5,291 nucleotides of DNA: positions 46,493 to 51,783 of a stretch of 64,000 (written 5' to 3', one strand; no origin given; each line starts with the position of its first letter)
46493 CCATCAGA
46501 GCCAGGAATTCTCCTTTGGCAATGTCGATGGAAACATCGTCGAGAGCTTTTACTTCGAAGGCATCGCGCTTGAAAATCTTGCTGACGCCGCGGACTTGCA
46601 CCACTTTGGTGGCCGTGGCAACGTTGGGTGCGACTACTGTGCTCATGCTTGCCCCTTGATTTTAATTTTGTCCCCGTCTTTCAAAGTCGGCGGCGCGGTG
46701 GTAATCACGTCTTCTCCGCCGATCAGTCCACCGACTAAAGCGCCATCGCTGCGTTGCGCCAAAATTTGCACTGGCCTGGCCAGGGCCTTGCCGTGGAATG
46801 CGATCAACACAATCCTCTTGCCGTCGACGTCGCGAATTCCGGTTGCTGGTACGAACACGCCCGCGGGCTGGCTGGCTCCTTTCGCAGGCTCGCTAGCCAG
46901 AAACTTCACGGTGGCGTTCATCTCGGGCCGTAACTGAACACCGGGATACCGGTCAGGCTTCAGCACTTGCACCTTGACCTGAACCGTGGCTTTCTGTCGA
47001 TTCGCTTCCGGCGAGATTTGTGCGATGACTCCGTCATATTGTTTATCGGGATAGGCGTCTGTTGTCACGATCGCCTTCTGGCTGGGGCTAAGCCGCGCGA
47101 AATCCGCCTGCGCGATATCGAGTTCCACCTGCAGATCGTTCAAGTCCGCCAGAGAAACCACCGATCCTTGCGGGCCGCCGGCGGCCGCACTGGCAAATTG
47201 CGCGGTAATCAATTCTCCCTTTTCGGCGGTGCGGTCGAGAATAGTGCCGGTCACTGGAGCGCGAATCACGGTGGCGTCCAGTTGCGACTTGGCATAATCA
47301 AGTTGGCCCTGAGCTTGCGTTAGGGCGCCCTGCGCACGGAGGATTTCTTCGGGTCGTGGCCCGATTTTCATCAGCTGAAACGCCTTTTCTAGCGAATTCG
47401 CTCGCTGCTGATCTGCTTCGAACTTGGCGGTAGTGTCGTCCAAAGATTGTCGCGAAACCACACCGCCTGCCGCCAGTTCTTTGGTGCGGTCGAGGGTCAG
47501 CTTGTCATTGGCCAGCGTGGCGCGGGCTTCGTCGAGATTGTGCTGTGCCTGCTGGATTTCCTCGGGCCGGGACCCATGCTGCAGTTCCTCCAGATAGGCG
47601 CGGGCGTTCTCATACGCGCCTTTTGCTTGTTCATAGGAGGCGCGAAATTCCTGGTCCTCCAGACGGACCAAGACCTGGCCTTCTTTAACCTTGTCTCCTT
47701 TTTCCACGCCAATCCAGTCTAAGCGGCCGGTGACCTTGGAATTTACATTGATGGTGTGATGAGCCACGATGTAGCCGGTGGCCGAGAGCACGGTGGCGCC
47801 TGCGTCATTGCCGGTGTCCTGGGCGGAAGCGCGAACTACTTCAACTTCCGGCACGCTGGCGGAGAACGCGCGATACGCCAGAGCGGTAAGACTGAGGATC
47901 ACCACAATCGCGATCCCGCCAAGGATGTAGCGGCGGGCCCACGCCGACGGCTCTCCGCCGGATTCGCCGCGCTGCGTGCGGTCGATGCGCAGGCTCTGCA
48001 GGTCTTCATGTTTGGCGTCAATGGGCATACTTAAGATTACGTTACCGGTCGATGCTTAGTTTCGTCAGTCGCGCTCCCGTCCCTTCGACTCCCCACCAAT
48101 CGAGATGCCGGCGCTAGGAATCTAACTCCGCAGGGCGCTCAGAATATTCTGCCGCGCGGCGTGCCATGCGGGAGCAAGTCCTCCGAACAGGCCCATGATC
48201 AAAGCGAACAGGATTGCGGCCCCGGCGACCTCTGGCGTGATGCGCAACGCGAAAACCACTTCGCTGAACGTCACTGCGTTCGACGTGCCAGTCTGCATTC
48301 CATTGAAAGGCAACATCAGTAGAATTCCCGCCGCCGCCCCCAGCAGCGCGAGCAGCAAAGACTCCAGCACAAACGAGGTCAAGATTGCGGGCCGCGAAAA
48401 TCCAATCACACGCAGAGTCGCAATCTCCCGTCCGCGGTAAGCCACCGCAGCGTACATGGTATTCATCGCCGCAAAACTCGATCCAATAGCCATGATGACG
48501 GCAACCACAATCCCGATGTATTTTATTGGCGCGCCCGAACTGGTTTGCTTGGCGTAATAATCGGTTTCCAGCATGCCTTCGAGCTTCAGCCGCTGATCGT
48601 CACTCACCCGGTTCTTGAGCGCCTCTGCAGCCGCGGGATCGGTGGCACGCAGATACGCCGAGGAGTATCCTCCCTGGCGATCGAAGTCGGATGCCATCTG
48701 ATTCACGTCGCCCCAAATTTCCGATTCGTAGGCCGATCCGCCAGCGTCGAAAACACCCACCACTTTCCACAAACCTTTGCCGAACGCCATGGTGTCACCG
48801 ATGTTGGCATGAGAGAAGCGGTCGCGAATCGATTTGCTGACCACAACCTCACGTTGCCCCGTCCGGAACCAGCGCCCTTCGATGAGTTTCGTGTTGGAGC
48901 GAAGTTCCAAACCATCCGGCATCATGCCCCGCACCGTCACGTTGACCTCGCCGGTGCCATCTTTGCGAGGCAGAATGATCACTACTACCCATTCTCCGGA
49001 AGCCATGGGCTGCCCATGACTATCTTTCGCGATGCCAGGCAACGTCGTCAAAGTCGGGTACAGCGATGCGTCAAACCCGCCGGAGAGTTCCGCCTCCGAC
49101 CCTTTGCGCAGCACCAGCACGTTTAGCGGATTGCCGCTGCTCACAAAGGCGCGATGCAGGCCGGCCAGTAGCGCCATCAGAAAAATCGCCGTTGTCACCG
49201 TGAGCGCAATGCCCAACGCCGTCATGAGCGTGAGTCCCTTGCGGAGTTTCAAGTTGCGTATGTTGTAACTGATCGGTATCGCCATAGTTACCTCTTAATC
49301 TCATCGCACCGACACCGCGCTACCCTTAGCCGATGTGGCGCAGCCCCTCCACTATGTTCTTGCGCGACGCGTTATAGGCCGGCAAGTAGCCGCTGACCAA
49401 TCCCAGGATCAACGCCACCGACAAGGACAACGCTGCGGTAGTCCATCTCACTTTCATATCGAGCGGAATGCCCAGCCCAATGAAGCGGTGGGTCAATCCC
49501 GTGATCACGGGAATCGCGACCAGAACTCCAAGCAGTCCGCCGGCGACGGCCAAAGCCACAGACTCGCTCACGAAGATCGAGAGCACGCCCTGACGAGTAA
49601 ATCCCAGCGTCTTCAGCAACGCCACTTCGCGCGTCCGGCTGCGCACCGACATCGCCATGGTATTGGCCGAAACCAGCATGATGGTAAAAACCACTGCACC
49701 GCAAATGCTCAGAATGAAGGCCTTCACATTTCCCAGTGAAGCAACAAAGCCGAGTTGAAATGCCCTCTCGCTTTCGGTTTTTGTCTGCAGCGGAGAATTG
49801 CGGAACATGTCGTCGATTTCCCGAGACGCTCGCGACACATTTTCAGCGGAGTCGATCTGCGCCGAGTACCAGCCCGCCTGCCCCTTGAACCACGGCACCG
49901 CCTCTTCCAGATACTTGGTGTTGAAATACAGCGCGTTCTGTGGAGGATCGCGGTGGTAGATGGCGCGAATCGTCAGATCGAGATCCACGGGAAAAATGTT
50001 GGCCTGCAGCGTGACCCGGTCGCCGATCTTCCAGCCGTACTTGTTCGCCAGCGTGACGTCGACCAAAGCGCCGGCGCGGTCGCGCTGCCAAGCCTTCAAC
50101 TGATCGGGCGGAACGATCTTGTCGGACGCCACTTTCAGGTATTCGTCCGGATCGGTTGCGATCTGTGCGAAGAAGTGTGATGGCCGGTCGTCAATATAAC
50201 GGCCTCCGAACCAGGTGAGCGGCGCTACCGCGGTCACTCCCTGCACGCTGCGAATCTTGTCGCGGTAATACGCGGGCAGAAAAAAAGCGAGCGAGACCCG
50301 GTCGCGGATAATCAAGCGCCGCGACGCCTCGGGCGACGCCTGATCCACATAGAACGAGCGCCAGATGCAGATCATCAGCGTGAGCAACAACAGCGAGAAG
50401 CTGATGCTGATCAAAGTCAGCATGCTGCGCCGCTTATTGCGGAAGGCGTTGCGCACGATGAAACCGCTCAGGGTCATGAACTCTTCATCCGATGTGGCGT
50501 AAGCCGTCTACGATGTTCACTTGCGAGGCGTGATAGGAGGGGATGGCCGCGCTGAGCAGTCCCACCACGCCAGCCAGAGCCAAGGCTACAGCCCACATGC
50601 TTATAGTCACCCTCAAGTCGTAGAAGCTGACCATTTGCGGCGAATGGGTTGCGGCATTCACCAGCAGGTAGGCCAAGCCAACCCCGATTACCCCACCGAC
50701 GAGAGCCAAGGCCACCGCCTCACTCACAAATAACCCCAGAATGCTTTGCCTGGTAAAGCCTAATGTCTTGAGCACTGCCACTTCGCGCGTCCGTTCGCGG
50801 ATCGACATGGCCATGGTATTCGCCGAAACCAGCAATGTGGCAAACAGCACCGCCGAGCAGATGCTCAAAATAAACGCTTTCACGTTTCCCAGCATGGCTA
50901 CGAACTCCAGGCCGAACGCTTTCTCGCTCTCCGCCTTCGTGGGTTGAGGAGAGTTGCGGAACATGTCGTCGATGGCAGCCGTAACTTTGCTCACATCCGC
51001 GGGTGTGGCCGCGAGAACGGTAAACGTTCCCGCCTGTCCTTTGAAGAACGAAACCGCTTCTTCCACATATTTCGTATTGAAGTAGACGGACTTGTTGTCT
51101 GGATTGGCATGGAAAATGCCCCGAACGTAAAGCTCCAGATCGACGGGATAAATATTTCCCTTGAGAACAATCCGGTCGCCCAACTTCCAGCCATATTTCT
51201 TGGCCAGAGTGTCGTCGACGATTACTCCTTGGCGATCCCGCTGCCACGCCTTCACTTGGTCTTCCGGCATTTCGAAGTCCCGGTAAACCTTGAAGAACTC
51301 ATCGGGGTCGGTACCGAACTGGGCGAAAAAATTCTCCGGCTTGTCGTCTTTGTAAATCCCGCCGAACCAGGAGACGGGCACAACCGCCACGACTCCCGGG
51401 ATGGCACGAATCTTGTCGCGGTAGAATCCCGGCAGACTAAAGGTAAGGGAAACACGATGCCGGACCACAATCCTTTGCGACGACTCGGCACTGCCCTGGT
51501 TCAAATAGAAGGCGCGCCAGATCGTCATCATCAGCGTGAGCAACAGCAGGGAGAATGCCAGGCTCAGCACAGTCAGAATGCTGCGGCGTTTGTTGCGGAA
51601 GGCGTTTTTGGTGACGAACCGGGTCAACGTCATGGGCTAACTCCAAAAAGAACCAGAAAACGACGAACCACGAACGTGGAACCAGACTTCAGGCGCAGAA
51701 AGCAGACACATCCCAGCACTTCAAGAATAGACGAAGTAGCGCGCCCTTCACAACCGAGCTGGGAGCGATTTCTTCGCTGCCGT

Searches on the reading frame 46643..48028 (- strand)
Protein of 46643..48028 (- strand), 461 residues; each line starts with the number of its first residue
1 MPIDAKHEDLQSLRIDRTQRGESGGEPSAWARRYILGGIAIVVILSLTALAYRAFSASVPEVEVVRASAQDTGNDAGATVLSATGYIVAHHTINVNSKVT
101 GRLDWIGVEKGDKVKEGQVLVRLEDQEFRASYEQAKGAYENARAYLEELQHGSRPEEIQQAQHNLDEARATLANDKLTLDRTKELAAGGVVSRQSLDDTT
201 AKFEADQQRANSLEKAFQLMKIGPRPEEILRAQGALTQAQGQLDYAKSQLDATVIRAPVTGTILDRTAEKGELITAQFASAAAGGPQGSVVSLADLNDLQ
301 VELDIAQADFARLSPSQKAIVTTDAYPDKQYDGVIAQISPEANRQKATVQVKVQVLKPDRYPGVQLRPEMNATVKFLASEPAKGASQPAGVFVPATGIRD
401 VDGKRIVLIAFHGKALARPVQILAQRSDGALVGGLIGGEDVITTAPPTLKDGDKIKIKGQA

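Call 56: search_protein_families(library=pfam, proteins=[window:46643-48028:-], max_evalue=0.00001)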
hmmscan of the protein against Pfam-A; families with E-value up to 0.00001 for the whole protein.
window:46643-48028:- (461 aa): 2 families
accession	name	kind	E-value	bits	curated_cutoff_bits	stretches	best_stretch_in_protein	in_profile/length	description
PF16576.10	HlyD_D23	-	1.9e-17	63.7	30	1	90-372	17-214/214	Barrel-sandwich domain of CusB or HlyD membrane-fusion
PF13437.12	HlyD_3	-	9.1e-15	55.7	22.2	1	254-359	1-97/106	HlyD family secretion protein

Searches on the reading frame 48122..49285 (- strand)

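Call 56: search_protein_families(library=pfam, proteins=[window:48122-49285:-], max_evalue=0.00001)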
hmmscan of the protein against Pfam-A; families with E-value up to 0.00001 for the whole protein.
window:48122-49285:- (387 aa): 2 families
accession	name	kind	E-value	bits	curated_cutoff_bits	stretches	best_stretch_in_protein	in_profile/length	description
PF12704.14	MacB_PCD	-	3.5e-19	70.3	27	1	19-228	1-205/207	MacB-like periplasmic core domain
PF02687.27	FtsX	-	3.1e-15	56.7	25.5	1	259-381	1-120/120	FtsX-like permease C-terminal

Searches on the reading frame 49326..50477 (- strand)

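Call 56: search_protein_families(library=pfam, proteins=[window:49326-50477:-], max_evalue=0.00001)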
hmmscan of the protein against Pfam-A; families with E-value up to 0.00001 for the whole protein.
window:49326-50477:- (383 aa): 2 families
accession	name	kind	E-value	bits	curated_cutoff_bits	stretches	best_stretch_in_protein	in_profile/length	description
PF02687.27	FtsX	-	6.9e-13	49.1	25.5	1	260-375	5-120/120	FtsX-like permease C-terminal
PF12704.14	MacB_PCD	-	2.8e-06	28.2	27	1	18-222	1-205/207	MacB-like periplasmic core domain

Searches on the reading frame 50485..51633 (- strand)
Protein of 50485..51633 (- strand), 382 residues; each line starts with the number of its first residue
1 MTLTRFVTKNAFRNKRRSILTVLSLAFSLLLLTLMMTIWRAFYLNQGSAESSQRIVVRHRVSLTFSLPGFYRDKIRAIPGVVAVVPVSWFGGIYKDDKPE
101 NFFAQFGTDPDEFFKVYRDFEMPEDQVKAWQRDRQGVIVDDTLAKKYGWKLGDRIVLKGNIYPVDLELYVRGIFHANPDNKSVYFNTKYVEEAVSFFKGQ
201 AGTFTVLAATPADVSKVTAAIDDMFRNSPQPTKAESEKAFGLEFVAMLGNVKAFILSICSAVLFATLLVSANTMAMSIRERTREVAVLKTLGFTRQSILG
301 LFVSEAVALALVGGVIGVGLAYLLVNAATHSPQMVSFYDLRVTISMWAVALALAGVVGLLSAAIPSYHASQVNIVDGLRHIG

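Call 92: search_protein_families(library=pfam, proteins=[window:50485-51633:-], max_evalue=0.00001)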
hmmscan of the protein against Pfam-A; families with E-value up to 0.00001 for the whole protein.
window:50485-51633:- (382 aa): 2 families
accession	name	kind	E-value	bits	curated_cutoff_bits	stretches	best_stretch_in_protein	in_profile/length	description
PF02687.27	FtsX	-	8.1e-16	58.6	25.5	1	261-373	6-119/120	FtsX-like permease C-terminal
PF12704.14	MacB_PCD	-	1.1e-14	55.7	27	1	18-223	1-206/207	MacB-like periplasmic core domain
